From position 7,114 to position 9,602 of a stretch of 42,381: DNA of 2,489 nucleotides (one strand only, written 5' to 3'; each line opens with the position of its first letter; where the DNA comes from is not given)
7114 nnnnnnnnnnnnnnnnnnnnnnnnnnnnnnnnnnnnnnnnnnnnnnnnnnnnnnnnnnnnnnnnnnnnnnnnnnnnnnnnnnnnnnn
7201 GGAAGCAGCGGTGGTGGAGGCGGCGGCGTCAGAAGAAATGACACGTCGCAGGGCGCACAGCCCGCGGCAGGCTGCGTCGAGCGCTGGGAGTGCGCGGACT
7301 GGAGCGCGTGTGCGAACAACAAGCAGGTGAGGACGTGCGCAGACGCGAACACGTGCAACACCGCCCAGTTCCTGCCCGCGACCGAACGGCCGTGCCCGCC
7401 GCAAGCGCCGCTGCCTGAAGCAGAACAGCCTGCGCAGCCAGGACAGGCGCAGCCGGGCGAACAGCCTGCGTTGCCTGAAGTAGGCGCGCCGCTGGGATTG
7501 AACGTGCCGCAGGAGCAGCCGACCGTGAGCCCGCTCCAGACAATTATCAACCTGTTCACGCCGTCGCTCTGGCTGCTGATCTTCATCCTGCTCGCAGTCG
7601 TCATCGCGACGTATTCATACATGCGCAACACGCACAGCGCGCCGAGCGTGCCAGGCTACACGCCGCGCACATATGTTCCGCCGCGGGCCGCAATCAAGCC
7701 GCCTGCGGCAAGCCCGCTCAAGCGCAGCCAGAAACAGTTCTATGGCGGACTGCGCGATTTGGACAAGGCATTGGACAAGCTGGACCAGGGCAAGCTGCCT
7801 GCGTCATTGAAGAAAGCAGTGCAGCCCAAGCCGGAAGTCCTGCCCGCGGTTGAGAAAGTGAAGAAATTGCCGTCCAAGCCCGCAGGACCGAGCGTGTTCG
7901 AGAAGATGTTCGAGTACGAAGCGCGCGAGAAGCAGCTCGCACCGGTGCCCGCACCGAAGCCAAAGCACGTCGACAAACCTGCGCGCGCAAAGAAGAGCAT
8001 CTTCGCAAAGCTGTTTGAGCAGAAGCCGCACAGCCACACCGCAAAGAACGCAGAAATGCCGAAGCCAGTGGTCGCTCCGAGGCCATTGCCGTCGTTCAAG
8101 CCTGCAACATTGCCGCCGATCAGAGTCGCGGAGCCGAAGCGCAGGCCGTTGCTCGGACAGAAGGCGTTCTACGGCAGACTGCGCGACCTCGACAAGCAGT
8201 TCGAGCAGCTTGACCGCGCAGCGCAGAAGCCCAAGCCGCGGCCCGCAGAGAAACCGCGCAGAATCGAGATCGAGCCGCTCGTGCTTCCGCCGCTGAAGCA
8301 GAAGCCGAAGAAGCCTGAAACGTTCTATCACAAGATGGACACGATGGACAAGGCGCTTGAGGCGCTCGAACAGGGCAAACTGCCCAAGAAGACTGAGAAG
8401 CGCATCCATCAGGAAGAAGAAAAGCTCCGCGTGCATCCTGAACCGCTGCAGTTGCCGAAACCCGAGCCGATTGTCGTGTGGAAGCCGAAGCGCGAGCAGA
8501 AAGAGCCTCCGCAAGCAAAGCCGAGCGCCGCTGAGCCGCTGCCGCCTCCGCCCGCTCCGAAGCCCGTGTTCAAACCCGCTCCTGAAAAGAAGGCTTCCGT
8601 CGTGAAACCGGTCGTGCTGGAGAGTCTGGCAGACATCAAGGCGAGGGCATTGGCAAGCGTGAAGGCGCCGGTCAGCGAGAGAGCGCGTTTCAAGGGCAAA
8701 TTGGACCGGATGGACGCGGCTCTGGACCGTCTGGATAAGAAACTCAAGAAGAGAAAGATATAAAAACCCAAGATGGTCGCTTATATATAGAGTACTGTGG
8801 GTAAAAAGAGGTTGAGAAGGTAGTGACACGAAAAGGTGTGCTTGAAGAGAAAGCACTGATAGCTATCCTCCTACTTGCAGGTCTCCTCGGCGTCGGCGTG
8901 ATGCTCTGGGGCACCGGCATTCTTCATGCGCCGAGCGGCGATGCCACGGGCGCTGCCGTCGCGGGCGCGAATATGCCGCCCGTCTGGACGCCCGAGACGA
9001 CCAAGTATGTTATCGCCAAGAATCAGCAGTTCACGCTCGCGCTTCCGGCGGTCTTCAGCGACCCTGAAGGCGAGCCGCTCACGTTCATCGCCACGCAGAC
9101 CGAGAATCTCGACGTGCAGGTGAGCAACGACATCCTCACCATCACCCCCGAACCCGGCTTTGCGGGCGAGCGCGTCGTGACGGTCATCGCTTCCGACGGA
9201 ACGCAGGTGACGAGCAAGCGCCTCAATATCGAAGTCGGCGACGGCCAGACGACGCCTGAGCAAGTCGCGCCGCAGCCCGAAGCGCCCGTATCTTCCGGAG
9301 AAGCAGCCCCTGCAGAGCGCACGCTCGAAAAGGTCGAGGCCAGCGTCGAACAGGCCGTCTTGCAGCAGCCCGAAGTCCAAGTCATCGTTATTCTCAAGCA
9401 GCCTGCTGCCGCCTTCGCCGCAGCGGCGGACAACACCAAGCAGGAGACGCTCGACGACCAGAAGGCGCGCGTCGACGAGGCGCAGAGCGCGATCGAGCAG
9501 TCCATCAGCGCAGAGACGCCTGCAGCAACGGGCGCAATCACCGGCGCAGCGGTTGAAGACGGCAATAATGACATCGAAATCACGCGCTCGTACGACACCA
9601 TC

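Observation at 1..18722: Two tandem giant membrane-anchored surface proteins saturated with N-glycosylation sequons, encoded next to the oligosaccharyltransferase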

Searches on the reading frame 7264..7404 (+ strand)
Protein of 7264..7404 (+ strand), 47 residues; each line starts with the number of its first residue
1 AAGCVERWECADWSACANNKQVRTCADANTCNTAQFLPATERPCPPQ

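Call 52: search_protein_families(library=pfam, alignment_id=A2, max_evalue=10)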
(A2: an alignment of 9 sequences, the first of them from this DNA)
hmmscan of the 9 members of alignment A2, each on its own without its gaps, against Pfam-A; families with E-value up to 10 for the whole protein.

A. member 1, seq(47 aa): 0 families

B. families by the number of members that match (of 9 scanned): 4 families
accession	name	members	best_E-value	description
PF23416.1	DUF7107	1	0.089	Domain of unknown function (DUF7107)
PF06954.16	Resistin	1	0.27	Resistin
PF21164.2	Dumpy_DPY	1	2.6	Dumpy, DPY module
PF02420.20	AFP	1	5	Insect antifreeze protein repeat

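Call 53: search_solved_structures(query=A2, max_evalue=10, show_alignments=3)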
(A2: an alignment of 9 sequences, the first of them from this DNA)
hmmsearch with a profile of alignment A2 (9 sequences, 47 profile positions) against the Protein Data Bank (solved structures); distinct sequences matched with E-value up to 10: 0.

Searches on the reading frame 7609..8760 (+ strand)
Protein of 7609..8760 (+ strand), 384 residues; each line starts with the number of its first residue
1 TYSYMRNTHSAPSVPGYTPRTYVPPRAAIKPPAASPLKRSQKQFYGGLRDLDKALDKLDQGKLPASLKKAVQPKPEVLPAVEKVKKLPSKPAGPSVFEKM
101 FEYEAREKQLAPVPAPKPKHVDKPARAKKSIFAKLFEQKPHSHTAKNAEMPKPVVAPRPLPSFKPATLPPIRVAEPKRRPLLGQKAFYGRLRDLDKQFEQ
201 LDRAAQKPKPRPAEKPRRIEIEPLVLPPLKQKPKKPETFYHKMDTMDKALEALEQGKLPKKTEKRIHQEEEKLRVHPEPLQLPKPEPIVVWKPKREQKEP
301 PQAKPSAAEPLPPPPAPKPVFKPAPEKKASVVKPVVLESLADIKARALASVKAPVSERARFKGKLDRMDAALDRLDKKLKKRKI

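Call 86: search_protein_families(library=pfam, proteins=[window:7609-8760:+], max_evalue=0.05)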
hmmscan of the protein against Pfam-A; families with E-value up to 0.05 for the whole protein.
window:7609-8760:+ (384 aa): 1 family
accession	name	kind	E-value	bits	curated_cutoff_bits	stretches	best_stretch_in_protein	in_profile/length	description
PF03981.17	Ubiq_cyt_C_chap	-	0.0019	18.7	21.5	0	37-73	67-102/140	Ubiquinol-cytochrome C chaperone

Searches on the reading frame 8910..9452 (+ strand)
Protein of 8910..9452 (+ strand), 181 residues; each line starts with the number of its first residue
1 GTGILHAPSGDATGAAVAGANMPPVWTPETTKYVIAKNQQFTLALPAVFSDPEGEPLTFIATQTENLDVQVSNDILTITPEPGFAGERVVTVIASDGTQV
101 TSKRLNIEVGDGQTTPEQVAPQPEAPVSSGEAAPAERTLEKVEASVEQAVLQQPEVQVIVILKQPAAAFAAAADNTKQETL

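Call 87: search_protein_families(library=pfam, proteins=[window:8910-9452:+], max_evalue=0.05)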
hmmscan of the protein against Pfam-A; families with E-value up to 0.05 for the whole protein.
window:8910-9452:+ (181 aa): 4 families
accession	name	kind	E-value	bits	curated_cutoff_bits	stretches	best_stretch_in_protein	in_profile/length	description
PF17963.7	Big_9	-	1.9e-09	38.7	23.6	1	21-102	1-82/89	Bacterial Ig domain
PF17892.7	Cadherin_5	-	6.3e-05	23.2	26.5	1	21-108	2-96/98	Cadherin-like domain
PF17803.7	Cadherin_4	-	0.0019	19.1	25.1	1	17-64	7-54/71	Bacterial cadherin-like domain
PF23487.1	Ig_TMEM132_6th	-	0.045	14.1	27.8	0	31-99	34-103/116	TMEM132 sixth domain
